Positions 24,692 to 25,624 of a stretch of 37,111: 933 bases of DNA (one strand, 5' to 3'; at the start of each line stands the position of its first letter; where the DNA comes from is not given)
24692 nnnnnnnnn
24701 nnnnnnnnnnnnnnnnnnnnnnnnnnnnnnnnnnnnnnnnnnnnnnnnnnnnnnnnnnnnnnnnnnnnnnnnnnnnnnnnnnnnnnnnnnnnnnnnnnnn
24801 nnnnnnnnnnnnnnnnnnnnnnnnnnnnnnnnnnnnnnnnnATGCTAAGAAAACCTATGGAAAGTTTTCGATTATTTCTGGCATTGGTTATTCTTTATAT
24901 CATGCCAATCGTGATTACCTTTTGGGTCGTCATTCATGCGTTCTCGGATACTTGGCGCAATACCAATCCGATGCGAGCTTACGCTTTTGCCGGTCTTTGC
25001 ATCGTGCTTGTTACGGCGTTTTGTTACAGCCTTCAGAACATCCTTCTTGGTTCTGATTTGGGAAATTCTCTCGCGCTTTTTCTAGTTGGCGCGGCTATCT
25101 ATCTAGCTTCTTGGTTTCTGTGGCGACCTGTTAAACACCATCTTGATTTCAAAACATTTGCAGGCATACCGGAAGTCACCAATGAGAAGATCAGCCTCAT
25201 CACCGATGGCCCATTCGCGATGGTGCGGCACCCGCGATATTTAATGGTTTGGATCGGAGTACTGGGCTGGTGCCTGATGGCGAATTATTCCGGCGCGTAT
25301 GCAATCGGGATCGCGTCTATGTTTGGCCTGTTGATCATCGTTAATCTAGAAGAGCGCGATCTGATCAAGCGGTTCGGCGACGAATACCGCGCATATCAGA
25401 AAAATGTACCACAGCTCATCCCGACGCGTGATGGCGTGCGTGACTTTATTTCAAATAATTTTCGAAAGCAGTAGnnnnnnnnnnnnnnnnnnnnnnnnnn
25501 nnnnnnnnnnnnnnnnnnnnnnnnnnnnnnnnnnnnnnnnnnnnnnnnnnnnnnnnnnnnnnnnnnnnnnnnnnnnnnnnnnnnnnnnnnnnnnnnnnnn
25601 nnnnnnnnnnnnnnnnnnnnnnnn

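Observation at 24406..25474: SCP2 lipid-carrier protein and ICMT/PEMT-type membrane methyltransferase inserted as a divergent pair inside the photosynthesis gene cluster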

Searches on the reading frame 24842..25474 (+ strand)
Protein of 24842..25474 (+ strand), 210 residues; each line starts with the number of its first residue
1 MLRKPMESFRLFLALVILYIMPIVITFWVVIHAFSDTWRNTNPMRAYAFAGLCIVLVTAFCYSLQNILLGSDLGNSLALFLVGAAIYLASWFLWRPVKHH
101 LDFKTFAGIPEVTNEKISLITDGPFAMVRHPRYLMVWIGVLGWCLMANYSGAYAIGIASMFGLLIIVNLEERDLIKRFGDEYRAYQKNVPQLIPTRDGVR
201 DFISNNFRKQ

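Call 4: search_protein_families(library=pfam, proteins=[window:24842-25474:+], max_evalue=0.01)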
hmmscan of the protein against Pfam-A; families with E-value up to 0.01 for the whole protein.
window:24842-25474:+ (210 aa): 4 families
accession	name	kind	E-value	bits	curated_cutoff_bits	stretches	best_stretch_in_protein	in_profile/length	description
PF04191.18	PEMT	-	5.2e-08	33.7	25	1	84-180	8-104/105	Phospholipid methyltransferase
PF01222.22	ERG4_ERG24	-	3.2e-06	26.6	27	1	102-192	327-426/432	Ergosterol biosynthesis ERG4/ERG24 family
PF04140.19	ICMT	-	3.6e-05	24.5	24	1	114-175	30-94/95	Isoprenylcysteine carboxyl methyltransferase (ICMT) family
PF06966.17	DUF1295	-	0.0013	18.7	20.4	1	117-189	153-235/235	Protein of unknown function (DUF1295)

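Call 5: search_protein_families(library=ncbifam, proteins=[window:24842-25474:+], max_evalue=0.001)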
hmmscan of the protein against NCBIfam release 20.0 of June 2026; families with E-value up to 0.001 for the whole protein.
window:24842-25474:+ (210 aa): 3 families
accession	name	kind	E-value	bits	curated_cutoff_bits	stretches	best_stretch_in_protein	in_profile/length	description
NF040696.1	isopcys_mtase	equivalog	1.2e-14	54.6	160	1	47-195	45-189/190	protein-S-isoprenylcysteine O-methyltransferase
NF045656.1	MeththiolMtaseMddA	equivalog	2.3e-11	43.5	270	1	78-194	124-238/238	methanethiol S-methyltransferase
TIGR04571.1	LmtA_Leptospira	exception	0.00014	21.7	325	1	121-199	90-169/252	lipid A Kdo2 1-phosphate O-methyltransferase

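Call 7: find_homologous_proteins(query=window:24842-25474:+)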
Query window:24842-25474:+ (210 aa): 59 proteins with E <= 0.001 among 562 candidates.
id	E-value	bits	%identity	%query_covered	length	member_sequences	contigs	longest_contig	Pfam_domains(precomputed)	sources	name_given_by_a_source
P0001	1.5e-138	477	100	100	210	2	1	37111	PF01222.23,PF04191.19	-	-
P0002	2.8e-98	345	72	97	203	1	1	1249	PF04140.20,PF01222.23,PF04191.19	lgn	-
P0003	1.0e-94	334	72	93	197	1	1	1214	PF04140.20,PF01222.23,PF04191.19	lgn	-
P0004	1.9e-94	333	69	100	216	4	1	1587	PF04191.19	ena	-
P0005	2.7e-94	332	70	98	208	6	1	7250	PF01222.23,PF04191.19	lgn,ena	-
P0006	1.0e-91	324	66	100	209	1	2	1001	PF01222.23,PF04191.19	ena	-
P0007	1.6e-91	323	68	98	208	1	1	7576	PF04140.20,PF01222.23,PF04191.19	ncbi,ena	-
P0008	8.6e-89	314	69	95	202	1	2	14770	PF04191.19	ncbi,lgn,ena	-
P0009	9.4e-89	314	68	95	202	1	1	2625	PF04191.19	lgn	-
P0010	3.4e-88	313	67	98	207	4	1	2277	PF04191.19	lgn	-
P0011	5.4e-82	292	63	98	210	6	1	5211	PF04191.19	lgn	-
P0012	8.6e-82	292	62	98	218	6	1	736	PF04140.20,PF04191.19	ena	-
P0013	1.0e-81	291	63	98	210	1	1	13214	PF04191.19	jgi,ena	jgi:protein-S-isoprenylcysteine O-methyltransferase Ste14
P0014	1.4e-81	291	63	98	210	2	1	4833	PF04191.19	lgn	-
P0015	1.9e-81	290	64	98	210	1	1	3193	PF04140.20,PF04191.19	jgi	jgi:protein-S-isoprenylcysteine O-methyltransferase Ste14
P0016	2.1e-81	290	63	98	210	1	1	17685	PF04191.19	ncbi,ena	-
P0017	2.5e-81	290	63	98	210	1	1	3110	PF04191.19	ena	-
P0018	5.3e-81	289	64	97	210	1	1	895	PF04191.19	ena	-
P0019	8.3e-81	288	63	98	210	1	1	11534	PF04191.19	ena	-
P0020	9.0e-81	288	63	98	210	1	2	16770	PF04191.19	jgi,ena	jgi:protein-S-isoprenylcysteine O-methyltransferase Ste14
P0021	1.1e-80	288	62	98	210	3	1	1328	PF04191.19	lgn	-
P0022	1.1e-80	288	63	98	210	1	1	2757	PF04191.19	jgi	jgi:protein-S-isoprenylcysteine O-methyltransferase Ste14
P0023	1.2e-80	288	60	98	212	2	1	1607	PF04191.19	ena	-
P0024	1.3e-80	288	62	98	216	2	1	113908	PF04191.19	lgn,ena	-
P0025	2.5e-80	287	63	98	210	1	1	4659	PF04140.20,PF04191.19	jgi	jgi:protein-S-isoprenylcysteine O-methyltransferase Ste14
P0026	3.6e-80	286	62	98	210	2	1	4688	PF04191.19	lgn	-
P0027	4.0e-80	286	61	98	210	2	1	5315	PF04140.20,PF04191.19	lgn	-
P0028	5.3e-80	286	62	97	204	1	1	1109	PF04191.19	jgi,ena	jgi:protein-S-isoprenylcysteine O-methyltransferase Ste14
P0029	7.8e-80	285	62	98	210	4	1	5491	PF04191.19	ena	-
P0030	7.9e-80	285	63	98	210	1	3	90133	PF04191.19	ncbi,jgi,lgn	-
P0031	9.1e-80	285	62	98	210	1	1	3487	PF04140.20,PF04191.19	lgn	-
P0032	3.9e-78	280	61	98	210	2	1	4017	PF04191.19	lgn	-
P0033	1.7e-77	278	59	96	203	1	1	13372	PF04140.20,PF04191.19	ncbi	ncbi:MAG: isoprenylcysteine carboxylmethyltransferase family protein [Pseudomonadota bacterium]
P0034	1.7e-77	278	60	96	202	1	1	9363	PF04191.19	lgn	-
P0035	1.9e-77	277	60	96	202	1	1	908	PF04191.19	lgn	-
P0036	6.9e-77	276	58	96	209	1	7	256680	PF04140.20,PF04191.19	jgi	jgi:protein-S-isoprenylcysteine O-methyltransferase Ste14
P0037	9.1e-77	275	58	96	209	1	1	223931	PF04140.20,PF04191.19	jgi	jgi:protein-S-isoprenylcysteine O-methyltransferase Ste14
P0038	1.0e-76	275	58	96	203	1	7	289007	PF04140.20,PF04191.19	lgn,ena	-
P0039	1.1e-76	275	60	98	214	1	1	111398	PF04191.19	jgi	-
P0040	1.1e-76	275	58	96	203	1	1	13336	PF04140.20,PF04191.19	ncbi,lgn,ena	-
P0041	1.4e-76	275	58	96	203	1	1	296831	PF04140.20,PF04191.19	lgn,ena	-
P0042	2.1e-76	274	59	98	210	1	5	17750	PF04191.19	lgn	-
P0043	2.7e-76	274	58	96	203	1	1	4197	PF04140.20,PF04191.19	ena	-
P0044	1.6e-75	271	58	98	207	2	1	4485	PF04140.20,PF04191.19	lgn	-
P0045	4.2e-74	266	58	98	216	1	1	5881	PF04191.19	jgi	-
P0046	9.8e-74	265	64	86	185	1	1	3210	PF04191.19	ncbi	ncbi:MAG: isoprenylcysteine carboxylmethyltransferase family protein, partial [Pseudomonadota bacter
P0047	2.4e-72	261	57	96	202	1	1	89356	PF04191.19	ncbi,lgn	ncbi:MAG: isoprenylcysteine carboxylmethyltransferase family protein [Pseudomonadota bacterium]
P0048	6.5e-72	259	57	96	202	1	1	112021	PF04191.19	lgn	-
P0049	1.2e-59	219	64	70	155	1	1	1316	PF04191.19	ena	-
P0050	7.8e-57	210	44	95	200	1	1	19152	PF04140.20,PF04191.19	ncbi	-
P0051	1.9e-55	205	45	100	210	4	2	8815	PF04191.19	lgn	-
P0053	1.6e-53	199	50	90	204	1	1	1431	PF04191.19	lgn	-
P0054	3.4e-51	192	47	90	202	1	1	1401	PF04191.19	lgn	-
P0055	1.9e-50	189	56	73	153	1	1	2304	PF04140.20,PF04191.19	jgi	-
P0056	1.9e-50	189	46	96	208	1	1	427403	PF04140.20,PF04191.19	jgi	-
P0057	3.3e-50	188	45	94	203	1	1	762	PF04140.20,PF04191.19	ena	-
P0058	3.1e-47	179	63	59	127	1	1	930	PF04140.20,PF04191.19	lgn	-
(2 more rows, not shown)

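Call 9: find_encoding_contigs(protein=P0030, flank=10000, max_places=3)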
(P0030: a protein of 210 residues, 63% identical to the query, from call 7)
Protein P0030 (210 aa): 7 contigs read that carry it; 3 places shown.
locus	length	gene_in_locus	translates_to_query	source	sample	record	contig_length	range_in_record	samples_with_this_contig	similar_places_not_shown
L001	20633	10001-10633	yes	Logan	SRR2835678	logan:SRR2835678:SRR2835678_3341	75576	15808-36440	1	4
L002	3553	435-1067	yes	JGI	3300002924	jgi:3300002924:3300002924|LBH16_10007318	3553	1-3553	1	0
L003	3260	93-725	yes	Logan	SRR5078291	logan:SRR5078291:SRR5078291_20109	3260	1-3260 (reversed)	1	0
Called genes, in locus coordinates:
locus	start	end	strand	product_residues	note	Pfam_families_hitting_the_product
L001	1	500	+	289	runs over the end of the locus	PF00348:polyprenyl_synt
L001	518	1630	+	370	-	PF08100:Dimerisation, PF00891:Methyltransf_2, PF13489:Methyltransf_23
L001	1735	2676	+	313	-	PF08240:ADH_N (weak)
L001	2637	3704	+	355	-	PF13500:AAA_26 (faint), PF10609:ParA (weak), PF00142:Fer4_NifH, PF01656:CbiA, PF02374:ArsA_ATPase (weak), PF13614:AAA_31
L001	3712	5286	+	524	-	PF00148:Oxidored_nitro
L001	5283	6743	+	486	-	PF00148:Oxidored_nitro, PF08369:PCP_red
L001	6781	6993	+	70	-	-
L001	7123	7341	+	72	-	PF00556:LHC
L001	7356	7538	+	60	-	PF00556:LHC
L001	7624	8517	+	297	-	PF00124:Photo_RC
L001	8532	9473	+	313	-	PF00124:Photo_RC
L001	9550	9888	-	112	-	PF02036:SCP2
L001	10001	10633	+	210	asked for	PF04191:PEMT (weak)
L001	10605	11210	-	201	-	PF00293:NUDIX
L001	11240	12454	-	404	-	PF00155:Aminotran_1_2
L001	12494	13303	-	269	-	PF12291:DUF3623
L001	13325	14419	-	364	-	PF02915:Rubrerythrin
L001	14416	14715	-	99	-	-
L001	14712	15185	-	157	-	PF27124:PuhC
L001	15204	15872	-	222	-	PF03703:bPH_2 (faint)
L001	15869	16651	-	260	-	PF03967:PRCH, PF05239:PRC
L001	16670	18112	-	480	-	PF07690:MFS_1, PF03209:PUCC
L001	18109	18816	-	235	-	PF02353:CMAS (weak), PF05175:MTS, PF13489:Methyltransf_23, PF13847:Methyltransf_31, PF08241:Methyltransf_11, PF08242:Methyltransf_12, PF13649:Methyltransf_25, PF07109:Mg-por_mtran_C, +2 more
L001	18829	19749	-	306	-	PF00142:Fer4_NifH, PF01656:CbiA, PF02374:ArsA_ATPase (weak), PF13614:AAA_31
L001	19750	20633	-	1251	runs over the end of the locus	PF11965:DUF3479, PF02514:CobN-Mg_chel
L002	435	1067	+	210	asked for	PF04191:PEMT (weak)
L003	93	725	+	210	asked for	PF04191:PEMT (weak)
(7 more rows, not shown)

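Call 10: find_encoding_contigs(protein=P0041, flank=10000, max_places=3)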
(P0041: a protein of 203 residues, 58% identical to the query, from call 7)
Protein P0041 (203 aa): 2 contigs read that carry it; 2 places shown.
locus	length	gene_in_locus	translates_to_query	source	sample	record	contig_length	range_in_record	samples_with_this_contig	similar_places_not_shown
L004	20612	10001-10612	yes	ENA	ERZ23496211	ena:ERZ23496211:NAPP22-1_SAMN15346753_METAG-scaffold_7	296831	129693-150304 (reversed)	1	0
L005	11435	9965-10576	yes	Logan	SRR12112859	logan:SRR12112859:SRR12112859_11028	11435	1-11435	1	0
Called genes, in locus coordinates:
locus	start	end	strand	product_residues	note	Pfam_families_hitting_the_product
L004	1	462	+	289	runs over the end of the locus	PF00348:polyprenyl_synt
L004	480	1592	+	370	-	PF08100:Dimerisation, PF00891:Methyltransf_2, PF13489:Methyltransf_23, PF08242:Methyltransf_12 (weak)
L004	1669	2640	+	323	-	PF08240:ADH_N (weak)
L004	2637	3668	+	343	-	PF10609:ParA (weak), PF00142:Fer4_NifH, PF01656:CbiA, PF02374:ArsA_ATPase (weak), PF13614:AAA_31, PF13500:AAA_26 (weak)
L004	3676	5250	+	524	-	PF00148:Oxidored_nitro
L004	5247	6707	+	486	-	PF00148:Oxidored_nitro, PF08369:PCP_red (weak)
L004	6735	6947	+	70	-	-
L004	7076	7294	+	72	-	PF00556:LHC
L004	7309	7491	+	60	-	PF00556:LHC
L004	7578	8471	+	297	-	PF00124:Photo_RC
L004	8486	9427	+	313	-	PF00124:Photo_RC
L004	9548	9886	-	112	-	PF02036:SCP2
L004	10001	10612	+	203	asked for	PF04191:PEMT, PF04140:ICMT (weak)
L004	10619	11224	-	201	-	PF00293:NUDIX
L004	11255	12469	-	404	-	PF00155:Aminotran_1_2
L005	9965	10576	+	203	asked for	PF04191:PEMT, PF04140:ICMT (weak)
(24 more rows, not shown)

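Call 11: find_encoding_contigs(protein=P0056, flank=10000, max_places=2)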
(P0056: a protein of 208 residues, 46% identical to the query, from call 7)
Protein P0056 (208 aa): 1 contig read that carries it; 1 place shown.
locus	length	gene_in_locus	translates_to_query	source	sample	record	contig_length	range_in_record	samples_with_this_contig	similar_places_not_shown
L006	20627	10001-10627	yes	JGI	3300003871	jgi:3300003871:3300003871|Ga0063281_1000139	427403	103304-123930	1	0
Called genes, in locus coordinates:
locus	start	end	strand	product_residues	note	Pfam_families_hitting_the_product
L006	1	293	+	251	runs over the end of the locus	PF00348:polyprenyl_synt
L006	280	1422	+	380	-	PF08100:Dimerisation, PF13649:Methyltransf_25 (faint), PF00891:Methyltransf_2, PF13489:Methyltransf_23, PF13847:Methyltransf_31 (weak), PF08242:Methyltransf_12 (weak)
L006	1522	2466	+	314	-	PF08240:ADH_N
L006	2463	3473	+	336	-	PF13500:AAA_26 (faint), PF00142:Fer4_NifH, PF01656:CbiA, PF02374:ArsA_ATPase (weak), PF10609:ParA (faint), PF13614:AAA_31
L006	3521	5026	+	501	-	PF00148:Oxidored_nitro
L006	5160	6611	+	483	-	PF00148:Oxidored_nitro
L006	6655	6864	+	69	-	-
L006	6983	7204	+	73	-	PF00556:LHC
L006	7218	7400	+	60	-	PF00556:LHC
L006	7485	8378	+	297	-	PF00124:Photo_RC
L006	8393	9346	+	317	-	PF00124:Photo_RC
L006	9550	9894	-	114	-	PF02036:SCP2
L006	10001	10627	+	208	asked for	PF04191:PEMT, PF04140:ICMT (weak)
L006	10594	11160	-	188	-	PF00293:NUDIX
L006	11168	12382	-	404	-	PF00155:Aminotran_1_2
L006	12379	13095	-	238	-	PF12291:DUF3623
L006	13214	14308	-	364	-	PF02915:Rubrerythrin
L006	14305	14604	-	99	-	-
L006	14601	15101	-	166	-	PF27124:PuhC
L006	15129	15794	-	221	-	PF03703:bPH_2 (weak)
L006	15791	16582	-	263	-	PF03967:PRCH, PF05239:PRC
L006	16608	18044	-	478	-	PF07690:MFS_1, PF03209:PUCC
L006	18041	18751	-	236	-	PF05175:MTS, PF13489:Methyltransf_23, PF06325:PrmA (weak), PF13847:Methyltransf_31, PF08241:Methyltransf_11, PF08242:Methyltransf_12, PF13649:Methyltransf_25, PF07109:Mg-por_mtran_C, +1 more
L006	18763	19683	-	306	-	PF03308:MeaB (faint), PF00142:Fer4_NifH, PF01656:CbiA, PF02374:ArsA_ATPase (weak), PF13614:AAA_31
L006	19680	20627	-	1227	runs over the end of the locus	PF11965:DUF3479, PF02514:CobN-Mg_chel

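Call 13: find_encoding_contigs(protein=P0050, flank=10000, max_places=2)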
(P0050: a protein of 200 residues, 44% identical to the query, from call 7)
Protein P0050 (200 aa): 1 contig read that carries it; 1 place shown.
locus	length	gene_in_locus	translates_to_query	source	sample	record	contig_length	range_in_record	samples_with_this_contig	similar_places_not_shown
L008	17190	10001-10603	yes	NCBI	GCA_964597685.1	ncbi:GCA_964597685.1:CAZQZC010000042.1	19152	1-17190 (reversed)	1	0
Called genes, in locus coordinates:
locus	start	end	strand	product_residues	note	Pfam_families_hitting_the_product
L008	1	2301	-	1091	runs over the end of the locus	PF02012:BNR (faint), PF13088:BNR_2 (faint), PF15899:BNR_6 (faint), PF15902:Sortilin-Vps10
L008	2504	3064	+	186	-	PF03929:PepSY_TM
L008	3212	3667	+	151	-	PF00111:Fer2, PF01799:Fer2_2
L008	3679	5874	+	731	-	PF20256:MoCoBD_2, PF02738:MoCoBD_1, PF20256:MoCoBD_2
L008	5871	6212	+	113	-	-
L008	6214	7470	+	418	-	PF07992:Pyr_redox_2, PF13454:NAD_binding_9 (faint), PF21706:FCSD_central, PF09242:FCSD-flav_bind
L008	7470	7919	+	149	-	PF00034:Cytochrom_C (weak)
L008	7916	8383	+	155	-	PF13501:SoxY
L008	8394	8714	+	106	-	PF08770:SoxZ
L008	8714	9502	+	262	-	PF21342:SoxA-TsdA_cyt-c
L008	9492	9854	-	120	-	PF14864:Alkyl_sulf_C (weak), PF02036:SCP2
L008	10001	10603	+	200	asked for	PF04191:PEMT, PF04140:ICMT (weak)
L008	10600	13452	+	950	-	PF01799:Fer2_2, PF01315:Ald_Xan_dh_C, PF02738:MoCoBD_1, PF20256:MoCoBD_2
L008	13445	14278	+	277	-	PF00941:FAD_binding_5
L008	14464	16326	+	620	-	PF01582:TIR (weak), PF13676:TIR_2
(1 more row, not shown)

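Call 16: find_related_loci(query=A1, collection=genome_contigs, flank=10000)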
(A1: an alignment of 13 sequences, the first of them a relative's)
Query A1 (210 aa) in genome_contigs; peptide patterns used: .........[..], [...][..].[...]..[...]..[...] (x = any residue, [..] = any of these).
42 stretches matched a pattern; 20 encode a relative of the query (tblastn E <= 1e-3); 20 distinct loci.
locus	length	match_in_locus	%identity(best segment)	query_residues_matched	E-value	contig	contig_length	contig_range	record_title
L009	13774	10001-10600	69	6-205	1e-94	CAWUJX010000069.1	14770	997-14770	MAG: uncultured Hyphomicrobiales bacterium isolate SRR17458623_binner13_1_1705322960 genome assembly, contig: ERZ2185401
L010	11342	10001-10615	63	6-210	9e-87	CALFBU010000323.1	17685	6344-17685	MAG: uncultured Rhizobiaceae group bacterium isolate L2_Bin_Bin_116_1 genome assembly, contig: c_000003330109, whole gen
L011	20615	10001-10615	63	6-210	2e-84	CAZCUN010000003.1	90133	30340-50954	MAG TPA_asm: uncultured Rhizobiaceae bacterium isolate SRP065251_co1_81 genome assembly, contig: NODE_88_length_90133_co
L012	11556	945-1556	58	3-206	9e-81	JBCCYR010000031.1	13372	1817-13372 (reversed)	MAG: Pseudomonadota bacterium isolate P01_F01_bin.16 k141_22500_length_13372_cov_6.0000, whole genome shotgun sequence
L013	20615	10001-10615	56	3-207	5e-78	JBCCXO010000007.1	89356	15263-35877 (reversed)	MAG: Pseudomonadota bacterium isolate P01_F01_bin.128 k141_268441_length_89356_cov_15.0217, whole genome shotgun sequenc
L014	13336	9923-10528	58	6-207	2e-75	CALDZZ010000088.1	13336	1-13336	MAG: uncultured Rhizobiaceae group bacterium isolate L3_Bin_Bin_32_1 genome assembly, contig: c_000002520857, whole geno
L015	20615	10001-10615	60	6-210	3e-75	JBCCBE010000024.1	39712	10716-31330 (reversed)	MAG: Pseudomonadota bacterium isolate P01_A01_bin.28 k141_69218_length_39712_cov_40.6580, whole genome shotgun sequence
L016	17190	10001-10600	44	6-205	2e-62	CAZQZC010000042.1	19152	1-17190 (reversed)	MAG TPA_asm: uncultured Hyphomonadaceae bacterium isolate SRP128890_co1_114 genome assembly, contig: NODE_4602_length_19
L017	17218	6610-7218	49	3-198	5e-58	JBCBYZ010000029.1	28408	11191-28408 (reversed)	MAG: Pseudomonadota bacterium isolate P01_A01_bin.102 k141_1839563_length_28408_cov_84.9265, whole genome shotgun sequen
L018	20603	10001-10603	46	6-206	2e-57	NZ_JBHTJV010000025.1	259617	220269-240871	Pseudahrensia aquimaris strain CCUG 60023 GCM70027488_3, whole genome shotgun sequence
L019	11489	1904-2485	51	2-195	6e-56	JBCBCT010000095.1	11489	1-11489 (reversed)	MAG: Pseudomonadota bacterium isolate J06596_5 NODE_95_length_11489_cov_8.344199, whole genome shotgun sequence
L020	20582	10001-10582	51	2-195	8e-55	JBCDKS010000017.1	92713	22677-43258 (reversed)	MAG: Pseudomonadota bacterium isolate P01_H01_bin.66 k141_3371847_length_92713_cov_25.9485, whole genome shotgun sequenc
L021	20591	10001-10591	45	6-202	2e-54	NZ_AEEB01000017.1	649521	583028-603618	Ahrensia sp. R2A130 contig00017, whole genome shotgun sequence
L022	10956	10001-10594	45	2-199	1e-53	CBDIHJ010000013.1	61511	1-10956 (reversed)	MAG: Henriciella sp. isolate 6cf8221a-c8c5-4019-9469-126ec949b004 genome assembly, contig: contig_13, whole genome shotg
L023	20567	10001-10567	46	6-194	1e-52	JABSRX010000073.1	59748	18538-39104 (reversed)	MAG: Rhizobiaceae bacterium isolate DT_97 DT-Rhizobiaceae-1_scaffold_74, whole genome shotgun sequence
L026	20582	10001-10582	43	2-195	7e-52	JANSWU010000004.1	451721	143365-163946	MAG: Hyphomonadaceae bacterium isolate bin.7 k141_926119_length_451721_cov_106.9433, whole genome shotgun sequence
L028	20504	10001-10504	41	27-194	2e-40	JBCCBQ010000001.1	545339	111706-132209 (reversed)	MAG: Pseudomonadota bacterium isolate P01_A01_bin.39 k141_264017_length_545339_cov_31.7816, whole genome shotgun sequenc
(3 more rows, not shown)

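Call 21: search_protein_families(library=pfam, proteins=[L026:2720-4444:-, L026:4441-5529:-, L026:5485-6408:+, L026:6422-7012:-, L026:7039-7920:-, L026:7933-9429:-, L026:9552-9923:-, L026:10512-13463:+, L026:13453-14235:+, L026:14395-15114:+], max_evalue=0.001)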
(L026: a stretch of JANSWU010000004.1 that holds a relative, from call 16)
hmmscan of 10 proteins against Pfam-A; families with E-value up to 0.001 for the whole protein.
L026:2720-4444:- (574 aa): 4 families
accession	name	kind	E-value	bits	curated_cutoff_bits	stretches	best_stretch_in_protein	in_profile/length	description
PF17863.7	AAA_lid_2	-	4.9e-13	49.1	22.7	1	192-255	2-66/74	AAA lid domain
PF13519.12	VWA_2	-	5.1e-13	50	27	1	392-495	1-106/107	von Willebrand factor type A domain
PF00092.34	VWA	-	7.8e-09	36.4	23.8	1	392-509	2-128/174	von Willebrand factor type A domain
PF05762.20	VWA_CoxE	-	0.00015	21.7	26.4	1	338-495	18-159/222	VWA domain containing CoxE-like protein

L026:4441-5529:- (362 aa): 8 families
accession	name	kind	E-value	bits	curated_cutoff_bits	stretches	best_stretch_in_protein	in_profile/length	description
PF17863.7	AAA_lid_2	-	2e-14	53.5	22.7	1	287-346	4-64/74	AAA lid domain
PF01078.27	Mg_chelatase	-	1.7e-10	41.1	20.3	1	144-207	95-158/207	Magnesium chelatase, subunit ChlI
PF07728.20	AAA_5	-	2e-07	31.6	22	0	123-220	36-139/139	AAA domain (dynein-related subfamily)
PF00493.29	MCM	-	1.7e-06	27.8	23.3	1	102-212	68-178/224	MCM P-loop domain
PF00004.35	AAA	-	0.00039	21.3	21.2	0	53-77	1-25/131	ATPase family associated with various cellular activities (AAA)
PF13401.12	AAA_22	-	0.00042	21.1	27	0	54-171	9-100/130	AAA domain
PF13191.12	AAA_16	-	0.00046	21.2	32.6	1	36-175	11-152/167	AAA ATPase domain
PF12774.13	AAA_6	-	0.00046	19.7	25.2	1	42-106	25-85/327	Hydrolytic ATP binding site of dynein motor region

L026:5485-6408:+ (307 aa): 0 families

L026:6422-7012:- (196 aa): 1 family
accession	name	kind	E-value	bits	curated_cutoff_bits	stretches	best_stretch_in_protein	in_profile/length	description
PF00293.34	NUDIX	-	1e-20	74.6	21.1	1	48-162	2-118/134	NUDIX domain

L026:7039-7920:- (293 aa): 7 families
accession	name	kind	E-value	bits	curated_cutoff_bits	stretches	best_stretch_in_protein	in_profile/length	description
PF03446.21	NAD_binding_2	-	8.2e-52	175.9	21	1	2-161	1-161/161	NAD binding domain of 6-phosphogluconate dehydrogenase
PF14833.11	NAD_binding_11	-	1.5e-32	112.9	30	1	164-290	1-121/122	NAD-binding of NADP-dependent 3-hydroxyisobutyrate dehydrogenase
PF03807.23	F420_oxidored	-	8.4e-08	33.2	21.6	1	2-66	1-69/94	NADP oxidoreductase coenzyme F420-dependent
PF02737.24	3HCDH_N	-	1.1e-05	25.9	22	1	3-51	2-50/180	3-hydroxyacyl-CoA dehydrogenase, NAD binding domain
PF02254.24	TrkA_N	-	0.00026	21.7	23.8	0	4-46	2-44/116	TrkA-N domain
PF03721.20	UDPG_MGDP_dh_N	-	0.00036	20.6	27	1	1-39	1-39/187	UDP-glucose/GDP-mannose dehydrogenase family, NAD binding domain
PF02558.23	ApbA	-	0.0005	20.2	22.2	0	3-47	1-44/150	Ketopantoate reductase PanE/ApbA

L026:7933-9429:- (498 aa): 2 families
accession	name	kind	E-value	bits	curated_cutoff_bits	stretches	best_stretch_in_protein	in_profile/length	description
PF00171.27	Aldedh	-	6.4e-138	460.6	23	1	17-478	6-461/461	Aldehyde dehydrogenase family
PF05893.19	LuxC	-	0.00046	19.6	21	1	133-235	82-187/401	Acyl-CoA reductase (LuxC)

L026:9552-9923:- (123 aa): 2 families
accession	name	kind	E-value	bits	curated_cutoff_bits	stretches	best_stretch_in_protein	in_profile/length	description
PF02036.22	SCP2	-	3e-16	60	21.3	1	21-110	11-100/101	SCP-2 sterol transfer family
PF14864.11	Alkyl_sulf_C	-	1.2e-07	32.4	27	1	9-110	12-113/125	Alkyl sulfatase C-terminal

L026:10512-13463:+ (983 aa): 6 families
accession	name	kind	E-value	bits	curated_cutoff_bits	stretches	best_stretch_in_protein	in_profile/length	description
PF20256.3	MoCoBD_2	-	7.8e-87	291.8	27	1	630-917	2-282/283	Molybdopterin cofactor-binding domain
PF02738.23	MoCoBD_1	-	1.5e-75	253.9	27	1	354-602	2-244/244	Molybdopterin cofactor-binding domain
PF01799.25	Fer2_2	-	2.1e-31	108.3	30.3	1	112-185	1-75/75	[2Fe-2S] binding domain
PF01315.27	Ald_Xan_dh_C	-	1.4e-24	86.9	31.3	1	219-339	1-110/110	Aldehyde oxidase and xanthine dehydrogenase, a/b hammerhead domain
PF00111.32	Fer2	-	9.5e-06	25.9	21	1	45-93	2-51/77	2Fe-2S iron-sulfur cluster binding domain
PF13085.11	Fer2_3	-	0.00035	21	27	1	77-116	51-89/107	2Fe-2S iron-sulfur cluster binding domain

L026:13453-14235:+ (260 aa): 1 family
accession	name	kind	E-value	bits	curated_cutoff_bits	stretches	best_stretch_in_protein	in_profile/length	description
PF00941.27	FAD_binding_5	-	3.9e-33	115.1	27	1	7-166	5-167/170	FAD binding domain in molybdopterin dehydrogenase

L026:14395-15114:+ (239 aa): 1 family
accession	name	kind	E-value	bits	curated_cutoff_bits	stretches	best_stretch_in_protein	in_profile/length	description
PF21948.1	LplA-B_cat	-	1.5e-36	126.6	27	1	29-225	2-200/200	Lipoyl protein ligase A/B catalytic domain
